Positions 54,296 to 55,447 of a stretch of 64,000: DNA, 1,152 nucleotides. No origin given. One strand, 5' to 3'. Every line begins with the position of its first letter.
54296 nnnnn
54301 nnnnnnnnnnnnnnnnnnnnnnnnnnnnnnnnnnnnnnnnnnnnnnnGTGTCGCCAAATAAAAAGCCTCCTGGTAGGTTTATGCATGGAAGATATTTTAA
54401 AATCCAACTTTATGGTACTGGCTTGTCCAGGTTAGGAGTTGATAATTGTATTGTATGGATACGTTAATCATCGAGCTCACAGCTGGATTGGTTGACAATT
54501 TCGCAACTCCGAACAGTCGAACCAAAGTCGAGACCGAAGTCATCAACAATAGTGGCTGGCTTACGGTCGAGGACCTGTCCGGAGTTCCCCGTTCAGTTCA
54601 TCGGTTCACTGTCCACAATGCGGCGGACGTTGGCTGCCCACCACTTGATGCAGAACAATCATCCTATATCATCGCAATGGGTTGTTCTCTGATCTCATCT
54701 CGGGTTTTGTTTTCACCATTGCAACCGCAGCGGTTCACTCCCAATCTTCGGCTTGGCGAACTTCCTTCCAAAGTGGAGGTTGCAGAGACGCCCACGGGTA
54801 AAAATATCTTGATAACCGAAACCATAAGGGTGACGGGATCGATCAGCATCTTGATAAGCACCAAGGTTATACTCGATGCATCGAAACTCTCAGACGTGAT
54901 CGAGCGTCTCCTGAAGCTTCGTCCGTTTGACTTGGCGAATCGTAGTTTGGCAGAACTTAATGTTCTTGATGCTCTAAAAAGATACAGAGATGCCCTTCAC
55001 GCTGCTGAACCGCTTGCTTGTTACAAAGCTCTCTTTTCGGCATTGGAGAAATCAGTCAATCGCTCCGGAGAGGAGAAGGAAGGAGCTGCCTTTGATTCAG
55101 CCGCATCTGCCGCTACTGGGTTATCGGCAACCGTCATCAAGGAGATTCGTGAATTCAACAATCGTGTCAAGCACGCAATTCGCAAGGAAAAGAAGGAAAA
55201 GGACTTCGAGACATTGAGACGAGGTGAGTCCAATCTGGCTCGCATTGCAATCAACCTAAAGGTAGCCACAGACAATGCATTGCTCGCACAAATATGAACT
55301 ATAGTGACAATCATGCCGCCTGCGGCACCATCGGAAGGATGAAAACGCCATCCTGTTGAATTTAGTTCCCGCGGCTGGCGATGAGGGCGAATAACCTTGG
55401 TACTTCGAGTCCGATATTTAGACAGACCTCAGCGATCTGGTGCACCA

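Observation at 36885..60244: Dense contiguous defense island appended to the recombinase module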

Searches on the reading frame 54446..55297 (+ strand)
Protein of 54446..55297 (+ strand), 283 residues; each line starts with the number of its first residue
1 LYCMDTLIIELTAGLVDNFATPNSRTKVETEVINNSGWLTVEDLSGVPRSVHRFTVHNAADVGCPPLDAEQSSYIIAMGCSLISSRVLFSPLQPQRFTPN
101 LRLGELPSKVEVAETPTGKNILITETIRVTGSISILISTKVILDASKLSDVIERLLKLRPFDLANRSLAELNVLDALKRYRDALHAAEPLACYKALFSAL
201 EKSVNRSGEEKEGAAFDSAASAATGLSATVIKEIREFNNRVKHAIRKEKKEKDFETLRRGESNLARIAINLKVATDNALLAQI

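Call 5: search_protein_families(library=pfam, max_evalue=0.01, proteins=[window:54446-55297:+])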
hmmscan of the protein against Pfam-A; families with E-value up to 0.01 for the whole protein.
window:54446-55297:+ (283 aa): 0 families

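Call 8: search_protein_families(library=padloc, max_evalue=0.01, proteins=[window:54446-55297:+])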
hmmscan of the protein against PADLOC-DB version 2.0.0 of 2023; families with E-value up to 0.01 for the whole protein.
window:54446-55297:+ (283 aa): 0 families

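Call 26: search_protein_families(library=ncbifam, max_evalue=0.01, proteins=[window:54446-55297:+])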
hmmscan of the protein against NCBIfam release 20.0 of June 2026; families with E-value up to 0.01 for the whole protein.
window:54446-55297:+ (283 aa): 0 families

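Call 27: find_homologous_proteins(query=window:54446-55297:+)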
Query window:54446-55297:+ (283 aa): 13 proteins with E <= 0.001 among 2549 candidates.
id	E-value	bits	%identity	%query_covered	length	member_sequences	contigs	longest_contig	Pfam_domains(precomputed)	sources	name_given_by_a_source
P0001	6.1e-177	604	100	100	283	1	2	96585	-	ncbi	ncbi:MAG: hypothetical protein AB1796_06175 [Bacillota bacterium]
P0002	2.8e-124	431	73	99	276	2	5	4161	-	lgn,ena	-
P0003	5.3e-123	427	72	99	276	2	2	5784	-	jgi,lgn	-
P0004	2.3e-115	402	69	99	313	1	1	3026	-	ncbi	-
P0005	8.2e-115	400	67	99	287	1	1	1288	-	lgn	-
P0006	2.0e-114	399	67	99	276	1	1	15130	-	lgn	-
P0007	3.0e-112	392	65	99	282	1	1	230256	-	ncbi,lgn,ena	-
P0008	6.8e-108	378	65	100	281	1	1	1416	-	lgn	-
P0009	2.3e-95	337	56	99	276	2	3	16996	-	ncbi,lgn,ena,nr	ncbi:hypothetical protein KAX97_13500 [candidate division WOR-3 bacterium]|nr:hypothetical protein [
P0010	1.7e-91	324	61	95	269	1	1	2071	-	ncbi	-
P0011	5.1e-91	322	57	99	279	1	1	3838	-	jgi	jgi:hypothetical protein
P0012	1.6e-79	285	54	99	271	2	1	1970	-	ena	-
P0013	5.5e-78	280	48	99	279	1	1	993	-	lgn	-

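Call 28: find_encoding_contigs(protein=P0007, flank=8000, max_places=4)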
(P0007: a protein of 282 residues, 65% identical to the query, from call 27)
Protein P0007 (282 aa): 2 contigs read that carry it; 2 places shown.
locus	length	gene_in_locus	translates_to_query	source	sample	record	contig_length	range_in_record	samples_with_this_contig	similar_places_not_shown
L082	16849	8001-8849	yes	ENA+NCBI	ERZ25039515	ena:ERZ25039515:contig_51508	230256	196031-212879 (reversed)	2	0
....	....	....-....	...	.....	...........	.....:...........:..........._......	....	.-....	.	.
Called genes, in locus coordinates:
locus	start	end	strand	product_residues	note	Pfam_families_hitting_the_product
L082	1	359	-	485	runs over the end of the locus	PF01546:Peptidase_M20, PF07687:M20_dimer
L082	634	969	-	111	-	PF05402:PqqD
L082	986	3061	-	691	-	PF03169:OPT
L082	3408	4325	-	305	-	PF01619:Pro_dh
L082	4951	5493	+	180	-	PF01965:DJ-1_PfpI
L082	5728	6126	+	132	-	PF05866:RusA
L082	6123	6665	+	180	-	PF18743:AHJR-like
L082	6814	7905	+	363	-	PF10137:CAP12-PCTIR_TIR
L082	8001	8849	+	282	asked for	-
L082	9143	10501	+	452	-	PF03796:DnaB_C (weak), PF06745:ATPase, PF13481:AAA_25, PF20720:nSTAND3 (weak), PF13401:AAA_22 (faint)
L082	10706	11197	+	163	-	-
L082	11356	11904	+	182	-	-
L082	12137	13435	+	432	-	PF09903:DUF2130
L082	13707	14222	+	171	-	PF24838:8xMP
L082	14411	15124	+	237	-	PF12705:PDDEXK_1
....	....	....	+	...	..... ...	-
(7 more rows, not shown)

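Call 29: find_encoding_contigs(protein=P0009, flank=8000, max_places=4)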
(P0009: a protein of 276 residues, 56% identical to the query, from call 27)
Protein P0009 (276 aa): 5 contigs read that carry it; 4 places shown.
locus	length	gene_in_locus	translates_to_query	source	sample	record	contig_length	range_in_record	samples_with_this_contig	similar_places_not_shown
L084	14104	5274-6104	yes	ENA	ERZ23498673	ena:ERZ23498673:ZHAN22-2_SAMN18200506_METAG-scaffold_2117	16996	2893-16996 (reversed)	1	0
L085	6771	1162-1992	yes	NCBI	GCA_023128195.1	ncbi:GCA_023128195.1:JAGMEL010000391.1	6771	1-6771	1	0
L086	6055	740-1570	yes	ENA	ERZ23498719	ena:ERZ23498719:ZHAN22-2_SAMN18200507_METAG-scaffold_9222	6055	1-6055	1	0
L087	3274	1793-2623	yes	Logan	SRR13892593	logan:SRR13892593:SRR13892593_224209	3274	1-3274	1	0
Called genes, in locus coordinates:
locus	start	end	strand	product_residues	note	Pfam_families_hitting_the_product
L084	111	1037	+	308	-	PF00881:Nitroreductase, PF14512:TM1586_NiRdase (faint)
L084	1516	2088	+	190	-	PF01909:NTP_transf_2, PF18765:Polbeta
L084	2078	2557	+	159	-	PF05168:HEPN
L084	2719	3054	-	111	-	-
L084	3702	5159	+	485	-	PF01930:Cas_Cas4 (weak), PF11074:DUF2779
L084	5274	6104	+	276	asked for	-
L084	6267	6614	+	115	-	-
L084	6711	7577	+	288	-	PF01555:N6_N4_Mtase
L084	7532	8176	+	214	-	PF01844:HNH (weak), PF14279:HNH_5 (faint)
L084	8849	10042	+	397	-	PF25302:NADase_transloc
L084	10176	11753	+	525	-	PF01555:N6_N4_Mtase, PF01170:UPF0020 (faint), PF09445:Methyltransf_15 (faint)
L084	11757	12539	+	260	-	PF09520:HinfI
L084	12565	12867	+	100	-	-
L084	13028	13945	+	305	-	PF10502:Peptidase_S26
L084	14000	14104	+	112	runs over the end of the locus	-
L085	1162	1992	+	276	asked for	-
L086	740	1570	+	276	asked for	-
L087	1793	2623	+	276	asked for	-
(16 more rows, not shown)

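Call 30: find_encoding_contigs(protein=P0006, flank=8000, max_places=4)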
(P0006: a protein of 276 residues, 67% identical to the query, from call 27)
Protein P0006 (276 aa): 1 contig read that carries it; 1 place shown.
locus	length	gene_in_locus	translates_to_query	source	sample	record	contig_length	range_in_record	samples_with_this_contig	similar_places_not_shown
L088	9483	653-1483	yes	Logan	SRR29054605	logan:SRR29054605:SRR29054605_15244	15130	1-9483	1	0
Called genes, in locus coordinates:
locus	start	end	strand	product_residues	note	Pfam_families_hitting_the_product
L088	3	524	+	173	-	?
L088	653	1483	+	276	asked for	-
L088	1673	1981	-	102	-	PF05016:ParE_toxin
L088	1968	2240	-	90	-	PF02604:PhdYeFM_antitox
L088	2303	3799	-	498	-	PF00756:Esterase, PF18962:Por_Secre_tail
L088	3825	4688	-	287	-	PF01040:UbiA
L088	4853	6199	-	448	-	PF00034:Cytochrom_C, PF13442:Cytochrome_CBB3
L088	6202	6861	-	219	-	PF02790:COX2_TM, PF13473:Cupredoxin_1 (weak), PF00116:COX2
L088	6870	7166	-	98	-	PF03626:COX4_pro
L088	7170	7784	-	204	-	PF00510:COX3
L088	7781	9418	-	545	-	PF00115:COX1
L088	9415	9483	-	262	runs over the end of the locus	PF02630:SCO1-SenC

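Call 40: predict_structure(alignment_id=A2)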
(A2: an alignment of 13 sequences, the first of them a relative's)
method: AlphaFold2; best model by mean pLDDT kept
length: 283 residues; sequences in the alignment: 13
mean_pLDDT: 76.7   pTM: 0.77
mean pLDDT of the five models: 76.7, 75.1, 74.6, 74.4, 49.6
residues with pLDDT >= 90: 100; 70-90: 101; 50-70: 38; < 50: 44
segments of 3 or more residues with pLDDT < 50: 1-4, 94-115, 117-133
pLDDT, mean of each block of 10 residues (from residue 1): 67 77 68 91 74 89 84 92 90 45 39 43 35 59 93 92 84 92 83 91 82 90 94 90 64 61 79 95 89
secondary structure, 60 per line:
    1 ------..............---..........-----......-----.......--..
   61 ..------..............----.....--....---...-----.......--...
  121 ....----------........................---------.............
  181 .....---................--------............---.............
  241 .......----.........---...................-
elements in order: E7-15 H16-20 E24-33 E39-44 E50-56 H59-62 H69-82 E87-91 H94-97 E109-115 E118-124 E135-144 H145-158 H168-185 H189-204 H213-224 H228-247 H252-260 H264-282

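Call 42: search_protein_representatives(alignment_id=A2)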
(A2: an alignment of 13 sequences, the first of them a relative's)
Query: 13 sequences, 276 profile positions. Proteins with E-value up to 0.001 (for the whole library): 246; up to 1e-10: 160; up to 1e-30: 43. The best 150 are listed.
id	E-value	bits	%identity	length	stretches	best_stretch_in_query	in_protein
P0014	2.1e-88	312.4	-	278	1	1-276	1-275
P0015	2.1e-86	305.9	-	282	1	1-276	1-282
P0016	1.4e-83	296.6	-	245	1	29-274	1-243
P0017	5.1e-75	268.5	-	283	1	1-276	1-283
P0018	2.6e-73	263.0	-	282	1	3-276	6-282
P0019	3.4e-68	246.2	-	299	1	1-276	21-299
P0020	7.8e-67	241.7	-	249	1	35-276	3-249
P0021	2.1e-66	240.3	-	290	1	1-276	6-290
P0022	2.2e-65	237.0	-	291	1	1-276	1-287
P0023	1.2e-64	234.5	-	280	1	2-276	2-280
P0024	1.3e-63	231.1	-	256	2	124-275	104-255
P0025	1.1e-62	228.1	-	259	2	125-276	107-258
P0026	1.1e-61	224.8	-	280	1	2-276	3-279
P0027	1.4e-61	224.5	-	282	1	1-276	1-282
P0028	3.9e-61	223.0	-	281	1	1-276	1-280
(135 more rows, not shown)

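Call 63: search_solved_structures(query=A2, max_evalue=1)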
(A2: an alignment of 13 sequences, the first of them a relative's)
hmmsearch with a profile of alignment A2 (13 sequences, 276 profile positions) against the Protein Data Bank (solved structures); distinct sequences matched with E-value up to 1: 0.

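Call 71: fold_search(model_id=the predicted structure, library=pdb)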
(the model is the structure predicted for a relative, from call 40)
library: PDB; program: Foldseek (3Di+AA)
matches with E <= 10: 85; with E <= 0.001: 0
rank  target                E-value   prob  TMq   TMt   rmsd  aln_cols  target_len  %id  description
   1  7x3u_A                6.4e-01  0.04  0.15  0.11  23.7       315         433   11  cryo-EM structure of human TRiC-ADP (released 2023-06-07)
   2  4xu2_B                1.6e+00  0.06  0.11  0.12  16.7       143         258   14  Mycobacterium tuberculosis biotin ligase complexed with bisubstrate inhibitor 87 with a 3'deoxy ribose (released 2015-09-02)
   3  8w0f_E                1.7e+00  0.02  0.10  0.05  19.5       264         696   12  Cryo-EM structure of a human MCM2-7 double hexamer on dsDNA (released 2024-10-02)
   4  3d7a_A                2.5e+00  0.04  0.11  0.19  16.9       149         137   13  Crystal structure of DUF54 family protein PH1010 from hyperthermophilic archaea Pyrococcus horikoshii OT3 (released 2008-12-09)
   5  5mnt_D                2.5e+00  0.02  0.10  0.07  28.9       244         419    9  Bacteriophage Qbeta maturation protein (released 2017-01-11)
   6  3mvu                  2.8e+00  0.05  0.15  0.18  11.8       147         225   10  Crystal structure of a TenA family transcription regulator (TM1040_3656) from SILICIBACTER SP. TM1040 at 1.80 A resoluti (released 2010-05-26)
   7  7nvm_A                2.8e+00  0.03  0.12  0.08  19.8       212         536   15  Human TRiC complex in closed state with nanobody Nb18, actin and PhLP2A bound (released 2022-03-02)
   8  9noc_D                3.0e+00  0.03  0.12  0.08  19.9       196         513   15  CCT G beta 5 S123L complex state 3 (released 2026-04-01)
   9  1qd1_A                3.5e+00  0.05  0.11  0.10  11.3        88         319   15  THE CRYSTAL STRUCTURE OF THE FORMIMINOTRANSFERASE DOMAIN OF FORMIMINOTRANSFERASE-CYCLODEAMINASE. (released 2000-01-12)
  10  5cwc                  3.5e+00  0.03  0.12  0.16  11.6       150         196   15  Crystal structure of de novo designed helical repeat protein DHR5 (released 2015-12-16)
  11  7e1v_G                3.6e+00  0.11  0.22  0.30  10.0       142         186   13  Cryo-EM structure of apo hybrid respiratory supercomplex consisting of Mycobacterium tuberculosis complexIII and Mycob (released 2021-10-13)
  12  4xty_B                3.8e+00  0.05  0.13  0.14  16.1       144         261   13  Mycobacterium tuberculosis biotin ligase complexed with bisubstrate inhibitor 63 with Fluorine in place of 2'OH (released 2015-09-02)
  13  5cwg                  3.8e+00  0.03  0.15  0.18  14.1       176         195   12  Crystal structure of de novo designed helical repeat protein DHR10 (released 2015-12-16)
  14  5xte_K                4.0e+00  0.02  0.13  0.10   7.5       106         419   11  Cryo-EM structure of human respiratory complex III (cytochrome bc1 complex) (released 2017-08-30)
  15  1t8b_A                4.3e+00  0.04  0.14  0.18  11.9       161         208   12  Crystal structure of refolded PHOU-like protein (gi 2983430) from Aquifex aeolicus (released 2004-12-07)
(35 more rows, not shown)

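Call 74: find_encoding_contigs(protein=P0003, flank=6000, max_places=4)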
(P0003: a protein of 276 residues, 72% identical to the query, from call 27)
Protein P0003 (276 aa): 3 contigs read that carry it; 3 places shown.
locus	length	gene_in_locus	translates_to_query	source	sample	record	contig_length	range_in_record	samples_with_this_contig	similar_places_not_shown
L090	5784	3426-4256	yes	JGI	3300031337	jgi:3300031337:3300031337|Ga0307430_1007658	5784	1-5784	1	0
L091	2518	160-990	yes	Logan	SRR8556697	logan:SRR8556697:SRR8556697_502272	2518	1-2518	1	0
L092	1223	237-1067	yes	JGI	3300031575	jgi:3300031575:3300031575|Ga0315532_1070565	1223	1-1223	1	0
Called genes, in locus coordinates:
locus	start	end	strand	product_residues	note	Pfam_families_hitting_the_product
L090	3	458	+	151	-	?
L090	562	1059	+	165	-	-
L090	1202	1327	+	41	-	-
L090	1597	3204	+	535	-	PF02518:HATPase_c (weak), PF13589:HATPase_c_3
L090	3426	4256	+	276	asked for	-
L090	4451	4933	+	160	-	PF08939:Bles03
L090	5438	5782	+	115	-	?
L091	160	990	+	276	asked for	-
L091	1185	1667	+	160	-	PF08939:Bles03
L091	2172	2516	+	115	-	?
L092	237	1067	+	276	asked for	-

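Call 75: find_encoding_contigs(protein=P0002, flank=6000, max_places=5)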
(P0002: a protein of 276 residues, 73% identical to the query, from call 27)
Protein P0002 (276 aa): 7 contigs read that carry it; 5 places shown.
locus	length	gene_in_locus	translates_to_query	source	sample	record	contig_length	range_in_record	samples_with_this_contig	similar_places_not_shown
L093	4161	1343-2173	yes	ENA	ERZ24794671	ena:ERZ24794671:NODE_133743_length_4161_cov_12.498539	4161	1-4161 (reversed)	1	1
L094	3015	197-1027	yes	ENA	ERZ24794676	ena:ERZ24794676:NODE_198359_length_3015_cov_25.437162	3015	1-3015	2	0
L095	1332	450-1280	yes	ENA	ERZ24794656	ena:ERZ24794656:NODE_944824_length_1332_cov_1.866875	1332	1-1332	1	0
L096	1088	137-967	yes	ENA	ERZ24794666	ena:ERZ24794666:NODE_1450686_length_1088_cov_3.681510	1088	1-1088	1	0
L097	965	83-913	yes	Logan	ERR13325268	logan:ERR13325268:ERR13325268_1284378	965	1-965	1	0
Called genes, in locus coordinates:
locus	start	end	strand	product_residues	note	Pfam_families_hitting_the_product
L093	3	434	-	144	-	?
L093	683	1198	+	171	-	-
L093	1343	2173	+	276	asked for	-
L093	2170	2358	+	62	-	-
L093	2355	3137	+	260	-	-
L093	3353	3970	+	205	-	PF15956:DUF4760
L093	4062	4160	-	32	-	?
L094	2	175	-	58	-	?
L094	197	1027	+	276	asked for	-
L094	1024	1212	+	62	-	-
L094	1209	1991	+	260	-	-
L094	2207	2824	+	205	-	PF15956:DUF4760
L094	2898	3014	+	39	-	?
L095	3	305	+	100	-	?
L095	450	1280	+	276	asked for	-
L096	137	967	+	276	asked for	-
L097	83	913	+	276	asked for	-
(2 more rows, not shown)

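Call 76: find_encoding_contigs(protein=P0011, flank=6000, max_places=4)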
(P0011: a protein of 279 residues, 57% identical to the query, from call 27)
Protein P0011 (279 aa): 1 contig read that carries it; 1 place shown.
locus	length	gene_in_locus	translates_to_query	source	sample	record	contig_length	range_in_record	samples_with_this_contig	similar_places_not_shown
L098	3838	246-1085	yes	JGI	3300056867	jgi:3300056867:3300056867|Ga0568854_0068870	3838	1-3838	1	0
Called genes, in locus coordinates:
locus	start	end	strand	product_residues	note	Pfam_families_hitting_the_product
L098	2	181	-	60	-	?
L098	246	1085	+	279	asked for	-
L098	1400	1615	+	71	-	PF26485:DUF8156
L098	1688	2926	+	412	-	PF00665:rve, PF22483:Mu-transpos_C_2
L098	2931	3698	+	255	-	PF01695:IstB_IS21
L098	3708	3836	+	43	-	?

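Call 77: find_encoding_contigs(protein=P0001, flank=10000, max_places=3)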
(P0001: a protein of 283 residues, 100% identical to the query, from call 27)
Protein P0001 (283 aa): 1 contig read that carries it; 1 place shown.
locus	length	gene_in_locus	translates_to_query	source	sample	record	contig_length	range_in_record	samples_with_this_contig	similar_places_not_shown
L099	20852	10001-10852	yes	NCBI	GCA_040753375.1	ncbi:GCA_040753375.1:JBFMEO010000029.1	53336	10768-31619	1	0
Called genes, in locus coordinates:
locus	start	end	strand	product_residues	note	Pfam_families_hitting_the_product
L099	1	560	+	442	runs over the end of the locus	-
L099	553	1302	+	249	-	PF01026:TatD_DNase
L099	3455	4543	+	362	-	PF01420:Methylase_S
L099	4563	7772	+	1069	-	PF04313:HSDR_N, PF04851:ResIII, PF18766:SWI2_SNF2, PF22679:T1R_D3-like, PF11867:T1RH-like_C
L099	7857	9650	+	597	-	PF03235:GmrSD_N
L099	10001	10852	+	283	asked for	-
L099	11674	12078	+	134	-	PF13560:HTH_31 (weak), PF01381:HTH_3, PF12844:HTH_19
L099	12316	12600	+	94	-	PF13744:HTH_37 (weak), PF12844:HTH_19, PF01381:HTH_3, PF13560:HTH_31 (weak)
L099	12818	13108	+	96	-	PF02604:PhdYeFM_antitox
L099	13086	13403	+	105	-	PF05016:ParE_toxin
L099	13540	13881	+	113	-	PF01925:TauE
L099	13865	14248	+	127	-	PF01925:TauE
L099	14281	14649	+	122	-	PF06803:DUF1232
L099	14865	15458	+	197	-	PF13338:AbiEi_4 (weak)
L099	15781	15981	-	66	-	PF12844:HTH_19 (weak), PF13560:HTH_31 (weak), PF01381:HTH_3, PF13443:HTH_26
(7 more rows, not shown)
